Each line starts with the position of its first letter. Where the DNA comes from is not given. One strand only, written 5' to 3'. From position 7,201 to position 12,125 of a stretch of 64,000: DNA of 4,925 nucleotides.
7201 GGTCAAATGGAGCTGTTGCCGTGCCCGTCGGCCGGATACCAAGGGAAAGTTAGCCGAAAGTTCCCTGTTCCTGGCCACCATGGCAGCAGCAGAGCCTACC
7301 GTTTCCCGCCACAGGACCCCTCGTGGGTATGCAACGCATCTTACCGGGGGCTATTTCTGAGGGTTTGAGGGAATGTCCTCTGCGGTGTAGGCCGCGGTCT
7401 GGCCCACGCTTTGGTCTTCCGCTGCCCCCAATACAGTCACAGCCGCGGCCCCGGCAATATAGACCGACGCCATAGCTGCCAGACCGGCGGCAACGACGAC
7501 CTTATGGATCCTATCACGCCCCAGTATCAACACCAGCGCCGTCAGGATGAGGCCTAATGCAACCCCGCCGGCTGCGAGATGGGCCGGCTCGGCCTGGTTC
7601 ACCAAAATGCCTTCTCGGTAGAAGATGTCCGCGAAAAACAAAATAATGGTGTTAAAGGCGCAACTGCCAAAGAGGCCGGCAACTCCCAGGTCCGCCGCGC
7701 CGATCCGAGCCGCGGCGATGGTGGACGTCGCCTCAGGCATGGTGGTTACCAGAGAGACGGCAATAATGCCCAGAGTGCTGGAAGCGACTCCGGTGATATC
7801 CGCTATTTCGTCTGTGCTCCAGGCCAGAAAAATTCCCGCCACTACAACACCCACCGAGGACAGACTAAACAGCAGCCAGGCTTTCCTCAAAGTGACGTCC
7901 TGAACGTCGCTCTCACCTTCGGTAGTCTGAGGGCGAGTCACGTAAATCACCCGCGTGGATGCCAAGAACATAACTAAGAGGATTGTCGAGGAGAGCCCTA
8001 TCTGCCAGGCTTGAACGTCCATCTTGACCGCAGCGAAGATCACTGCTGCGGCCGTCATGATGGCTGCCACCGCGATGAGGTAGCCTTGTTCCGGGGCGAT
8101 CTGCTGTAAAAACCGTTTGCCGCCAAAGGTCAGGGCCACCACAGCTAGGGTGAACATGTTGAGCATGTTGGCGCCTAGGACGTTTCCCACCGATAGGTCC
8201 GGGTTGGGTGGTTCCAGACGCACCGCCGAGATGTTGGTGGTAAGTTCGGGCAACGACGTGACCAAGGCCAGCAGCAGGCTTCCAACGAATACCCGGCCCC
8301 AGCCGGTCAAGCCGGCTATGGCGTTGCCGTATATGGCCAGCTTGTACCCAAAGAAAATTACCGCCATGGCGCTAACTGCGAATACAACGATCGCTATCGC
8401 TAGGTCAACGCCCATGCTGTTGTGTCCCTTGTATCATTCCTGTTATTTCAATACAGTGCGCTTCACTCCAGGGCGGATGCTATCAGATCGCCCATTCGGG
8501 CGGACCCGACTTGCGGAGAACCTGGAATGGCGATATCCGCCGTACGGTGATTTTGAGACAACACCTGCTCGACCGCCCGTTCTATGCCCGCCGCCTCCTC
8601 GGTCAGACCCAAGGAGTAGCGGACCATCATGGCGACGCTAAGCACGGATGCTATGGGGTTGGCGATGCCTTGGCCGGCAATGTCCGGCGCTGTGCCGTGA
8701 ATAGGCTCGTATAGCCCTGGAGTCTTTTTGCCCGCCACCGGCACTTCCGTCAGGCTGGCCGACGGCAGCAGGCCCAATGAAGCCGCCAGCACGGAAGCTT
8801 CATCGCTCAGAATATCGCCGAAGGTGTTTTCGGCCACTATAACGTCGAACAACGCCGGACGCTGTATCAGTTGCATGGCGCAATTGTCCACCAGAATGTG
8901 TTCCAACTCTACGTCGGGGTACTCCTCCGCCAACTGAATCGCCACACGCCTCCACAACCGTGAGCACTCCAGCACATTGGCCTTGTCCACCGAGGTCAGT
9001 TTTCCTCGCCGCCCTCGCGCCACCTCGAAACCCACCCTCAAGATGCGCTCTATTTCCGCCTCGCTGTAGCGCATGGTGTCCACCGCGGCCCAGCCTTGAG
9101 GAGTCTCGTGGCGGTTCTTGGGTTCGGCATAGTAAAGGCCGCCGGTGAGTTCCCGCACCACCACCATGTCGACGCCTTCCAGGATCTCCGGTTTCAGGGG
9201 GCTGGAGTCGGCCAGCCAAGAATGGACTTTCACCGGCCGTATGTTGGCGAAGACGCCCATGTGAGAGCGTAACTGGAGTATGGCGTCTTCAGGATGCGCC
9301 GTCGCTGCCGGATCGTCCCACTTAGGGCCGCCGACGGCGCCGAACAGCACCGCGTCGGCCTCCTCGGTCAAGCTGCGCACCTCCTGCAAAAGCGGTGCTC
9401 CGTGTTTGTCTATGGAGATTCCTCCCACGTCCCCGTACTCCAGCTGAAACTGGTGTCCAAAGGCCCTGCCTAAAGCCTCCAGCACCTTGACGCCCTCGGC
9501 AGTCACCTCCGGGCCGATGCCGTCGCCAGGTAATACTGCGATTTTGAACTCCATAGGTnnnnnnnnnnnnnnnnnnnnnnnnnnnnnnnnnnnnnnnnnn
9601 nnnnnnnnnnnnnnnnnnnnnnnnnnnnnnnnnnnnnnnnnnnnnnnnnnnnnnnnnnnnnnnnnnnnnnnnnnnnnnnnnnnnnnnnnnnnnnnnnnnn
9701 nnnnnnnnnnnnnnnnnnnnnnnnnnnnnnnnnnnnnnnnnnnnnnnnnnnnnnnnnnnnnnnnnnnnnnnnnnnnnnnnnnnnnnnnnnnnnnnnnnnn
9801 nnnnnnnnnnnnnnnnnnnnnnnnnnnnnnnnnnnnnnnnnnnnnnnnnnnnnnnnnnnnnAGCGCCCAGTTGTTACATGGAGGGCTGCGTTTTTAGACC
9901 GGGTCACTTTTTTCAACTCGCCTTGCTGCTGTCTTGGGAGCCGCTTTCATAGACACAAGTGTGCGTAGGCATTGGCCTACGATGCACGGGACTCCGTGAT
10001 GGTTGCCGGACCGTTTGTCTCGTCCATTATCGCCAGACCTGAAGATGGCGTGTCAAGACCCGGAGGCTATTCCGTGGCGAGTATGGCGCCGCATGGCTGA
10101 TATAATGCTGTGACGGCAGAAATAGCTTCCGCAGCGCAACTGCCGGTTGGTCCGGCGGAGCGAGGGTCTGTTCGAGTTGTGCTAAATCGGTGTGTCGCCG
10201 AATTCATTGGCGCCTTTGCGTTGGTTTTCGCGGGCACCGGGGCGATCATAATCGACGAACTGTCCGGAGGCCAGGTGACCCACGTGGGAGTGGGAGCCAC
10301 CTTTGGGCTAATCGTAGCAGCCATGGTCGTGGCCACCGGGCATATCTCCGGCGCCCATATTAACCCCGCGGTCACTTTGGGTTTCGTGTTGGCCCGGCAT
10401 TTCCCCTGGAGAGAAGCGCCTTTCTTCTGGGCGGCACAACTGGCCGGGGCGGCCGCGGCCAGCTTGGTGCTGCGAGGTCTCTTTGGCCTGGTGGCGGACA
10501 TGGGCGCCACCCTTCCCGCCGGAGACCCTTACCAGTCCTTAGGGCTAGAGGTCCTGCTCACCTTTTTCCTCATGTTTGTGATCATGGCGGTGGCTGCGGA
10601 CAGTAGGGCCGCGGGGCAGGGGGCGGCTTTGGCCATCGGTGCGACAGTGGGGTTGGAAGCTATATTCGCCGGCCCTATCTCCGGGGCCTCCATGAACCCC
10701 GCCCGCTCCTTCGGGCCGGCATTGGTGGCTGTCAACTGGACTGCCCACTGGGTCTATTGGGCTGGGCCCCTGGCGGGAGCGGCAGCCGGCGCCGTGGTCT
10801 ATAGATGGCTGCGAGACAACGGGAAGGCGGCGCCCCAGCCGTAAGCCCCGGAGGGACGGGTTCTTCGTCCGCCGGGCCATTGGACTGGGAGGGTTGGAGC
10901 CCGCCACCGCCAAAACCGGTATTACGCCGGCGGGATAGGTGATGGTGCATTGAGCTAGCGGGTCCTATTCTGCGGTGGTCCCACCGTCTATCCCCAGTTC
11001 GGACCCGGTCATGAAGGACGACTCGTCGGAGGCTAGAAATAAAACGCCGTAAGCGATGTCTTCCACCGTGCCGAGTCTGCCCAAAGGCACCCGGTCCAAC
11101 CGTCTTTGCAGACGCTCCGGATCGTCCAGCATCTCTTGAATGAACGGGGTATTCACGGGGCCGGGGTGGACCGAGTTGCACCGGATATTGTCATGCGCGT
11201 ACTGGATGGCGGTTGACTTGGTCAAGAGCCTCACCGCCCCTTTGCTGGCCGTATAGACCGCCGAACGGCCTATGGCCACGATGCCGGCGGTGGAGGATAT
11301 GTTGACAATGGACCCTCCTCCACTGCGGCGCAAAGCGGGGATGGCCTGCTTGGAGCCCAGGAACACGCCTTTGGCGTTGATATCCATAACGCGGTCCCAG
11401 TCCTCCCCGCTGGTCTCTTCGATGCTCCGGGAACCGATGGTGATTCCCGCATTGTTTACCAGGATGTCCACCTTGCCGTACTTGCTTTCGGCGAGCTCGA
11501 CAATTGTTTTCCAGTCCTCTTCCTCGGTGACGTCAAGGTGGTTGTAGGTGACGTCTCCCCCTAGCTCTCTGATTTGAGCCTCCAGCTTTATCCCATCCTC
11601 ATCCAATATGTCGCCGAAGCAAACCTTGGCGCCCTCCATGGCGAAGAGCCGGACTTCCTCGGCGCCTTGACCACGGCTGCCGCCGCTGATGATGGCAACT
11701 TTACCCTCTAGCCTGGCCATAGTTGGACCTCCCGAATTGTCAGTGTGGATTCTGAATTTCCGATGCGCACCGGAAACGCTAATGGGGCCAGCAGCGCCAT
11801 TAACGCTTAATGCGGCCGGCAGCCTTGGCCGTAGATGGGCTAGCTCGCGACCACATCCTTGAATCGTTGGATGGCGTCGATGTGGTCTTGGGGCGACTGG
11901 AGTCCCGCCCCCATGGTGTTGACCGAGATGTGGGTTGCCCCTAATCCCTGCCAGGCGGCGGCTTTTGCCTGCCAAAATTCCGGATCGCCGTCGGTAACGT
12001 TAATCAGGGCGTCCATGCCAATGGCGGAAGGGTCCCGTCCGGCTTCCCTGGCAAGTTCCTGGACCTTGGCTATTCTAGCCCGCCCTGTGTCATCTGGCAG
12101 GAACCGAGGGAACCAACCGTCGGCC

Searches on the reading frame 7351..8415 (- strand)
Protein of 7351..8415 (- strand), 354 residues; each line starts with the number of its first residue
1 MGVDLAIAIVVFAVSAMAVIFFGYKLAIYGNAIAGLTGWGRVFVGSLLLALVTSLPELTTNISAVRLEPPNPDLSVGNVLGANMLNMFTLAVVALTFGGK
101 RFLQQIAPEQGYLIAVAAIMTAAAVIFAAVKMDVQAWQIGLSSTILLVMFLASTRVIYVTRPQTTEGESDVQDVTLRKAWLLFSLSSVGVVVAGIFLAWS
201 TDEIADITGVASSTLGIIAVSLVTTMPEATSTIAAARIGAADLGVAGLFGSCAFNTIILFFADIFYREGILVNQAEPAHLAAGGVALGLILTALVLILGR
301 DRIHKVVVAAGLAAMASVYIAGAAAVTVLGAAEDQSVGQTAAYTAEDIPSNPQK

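Call 104: search_protein_families(library=pfam, proteins=[window:7351-8415:-], max_evalue=0.00001)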
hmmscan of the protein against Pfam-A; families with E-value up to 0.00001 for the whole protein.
window:7351-8415:- (354 aa): 1 family
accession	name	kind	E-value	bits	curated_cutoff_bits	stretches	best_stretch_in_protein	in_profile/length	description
PF01699.29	Na_Ca_ex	-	1e-23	84.4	24.9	2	8-151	2-146/151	Sodium/calcium exchanger protein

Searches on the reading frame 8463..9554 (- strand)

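Call 104: search_protein_families(library=pfam, proteins=[window:8463-9554:-], max_evalue=0.00001)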
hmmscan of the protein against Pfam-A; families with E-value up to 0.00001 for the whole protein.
window:8463-9554:- (363 aa): 1 family
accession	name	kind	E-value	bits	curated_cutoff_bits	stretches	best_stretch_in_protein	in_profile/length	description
PF00180.25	Iso_dh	-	6.6e-130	433.8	27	1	4-357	1-347/348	Isocitrate/isopropylmalate dehydrogenase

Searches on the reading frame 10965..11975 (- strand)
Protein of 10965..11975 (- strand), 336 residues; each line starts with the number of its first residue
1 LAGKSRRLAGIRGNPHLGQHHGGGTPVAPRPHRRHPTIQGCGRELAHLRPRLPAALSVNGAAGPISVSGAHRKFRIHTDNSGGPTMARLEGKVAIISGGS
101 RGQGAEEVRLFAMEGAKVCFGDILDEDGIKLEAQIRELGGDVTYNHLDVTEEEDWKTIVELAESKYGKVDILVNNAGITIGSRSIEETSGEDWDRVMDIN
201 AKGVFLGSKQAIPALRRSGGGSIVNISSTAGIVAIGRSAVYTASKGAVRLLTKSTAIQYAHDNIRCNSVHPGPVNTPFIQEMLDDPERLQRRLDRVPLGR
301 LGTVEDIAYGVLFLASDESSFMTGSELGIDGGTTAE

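Call 104: search_protein_families(library=pfam, proteins=[window:10965-11975:-], max_evalue=0.00001)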
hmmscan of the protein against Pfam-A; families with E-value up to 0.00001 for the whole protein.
window:10965-11975:- (336 aa): 3 families
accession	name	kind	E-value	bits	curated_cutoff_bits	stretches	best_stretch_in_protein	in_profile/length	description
PF13561.12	adh_short_C2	-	1.4e-64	218.3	27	1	101-334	6-236/236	Enoyl-(Acyl carrier protein) reductase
PF00106.31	adh_short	-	6.6e-53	179.5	26.6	1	92-283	1-191/195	short chain dehydrogenase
PF08659.16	KR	-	8.5e-07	29.5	22.6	1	95-245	4-153/180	KR domain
